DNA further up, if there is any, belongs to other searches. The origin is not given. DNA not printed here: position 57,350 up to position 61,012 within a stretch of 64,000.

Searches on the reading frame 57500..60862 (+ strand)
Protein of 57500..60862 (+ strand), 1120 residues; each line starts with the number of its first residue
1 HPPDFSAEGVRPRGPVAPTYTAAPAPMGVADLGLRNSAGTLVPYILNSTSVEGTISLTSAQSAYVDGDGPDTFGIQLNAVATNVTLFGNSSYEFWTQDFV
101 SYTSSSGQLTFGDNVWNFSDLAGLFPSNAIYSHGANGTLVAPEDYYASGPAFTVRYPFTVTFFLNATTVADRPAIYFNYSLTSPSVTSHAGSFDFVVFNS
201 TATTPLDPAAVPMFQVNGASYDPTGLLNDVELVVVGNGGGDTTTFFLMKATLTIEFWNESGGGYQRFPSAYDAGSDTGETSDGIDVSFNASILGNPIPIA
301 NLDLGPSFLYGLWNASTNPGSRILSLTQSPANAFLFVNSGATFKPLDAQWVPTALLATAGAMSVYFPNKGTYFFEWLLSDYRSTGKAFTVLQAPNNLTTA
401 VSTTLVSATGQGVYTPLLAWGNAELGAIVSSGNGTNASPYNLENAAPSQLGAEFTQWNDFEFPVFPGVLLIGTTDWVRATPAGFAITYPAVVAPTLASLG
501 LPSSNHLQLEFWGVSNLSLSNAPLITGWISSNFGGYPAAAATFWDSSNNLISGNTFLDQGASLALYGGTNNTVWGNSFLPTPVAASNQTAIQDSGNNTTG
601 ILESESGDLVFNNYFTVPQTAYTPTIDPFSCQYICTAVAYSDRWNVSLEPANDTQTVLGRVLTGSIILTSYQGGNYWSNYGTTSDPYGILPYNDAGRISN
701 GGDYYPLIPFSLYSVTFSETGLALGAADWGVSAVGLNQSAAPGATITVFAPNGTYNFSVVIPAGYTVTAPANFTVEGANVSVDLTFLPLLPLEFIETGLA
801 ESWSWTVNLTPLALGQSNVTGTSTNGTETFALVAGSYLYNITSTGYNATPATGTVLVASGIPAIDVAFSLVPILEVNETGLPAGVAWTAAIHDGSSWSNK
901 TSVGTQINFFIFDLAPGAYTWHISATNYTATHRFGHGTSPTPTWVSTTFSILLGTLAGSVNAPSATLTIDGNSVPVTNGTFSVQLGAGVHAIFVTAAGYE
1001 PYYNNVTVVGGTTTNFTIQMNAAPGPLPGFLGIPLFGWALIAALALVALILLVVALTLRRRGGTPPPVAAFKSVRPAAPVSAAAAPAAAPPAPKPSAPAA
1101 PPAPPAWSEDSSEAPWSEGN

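Call 55: search_protein_families(library=pfam, max_evalue=0.001, proteins=[window:57500-60862:+])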
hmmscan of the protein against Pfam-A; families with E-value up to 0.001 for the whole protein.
window:57500-60862:+ (1120 aa): 4 families
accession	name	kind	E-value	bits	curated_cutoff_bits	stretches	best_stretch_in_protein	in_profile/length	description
PF05317.16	Thermopsin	-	2.1e-58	198.3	25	1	17-283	6-255/256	Thermopsin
PF13620.12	CarboxypepD_reg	-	5.2e-07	30.4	32.3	0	977-1020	36-81/82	Carboxypeptidase regulatory-like domain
PF08308.17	PEGA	-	7.8e-06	26.2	20.8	1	962-1021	10-68/71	PEGA domain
PF05048.19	NosD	-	0.00013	22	23.6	0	541-680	108-210/212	Periplasmic copper-binding protein (NosD)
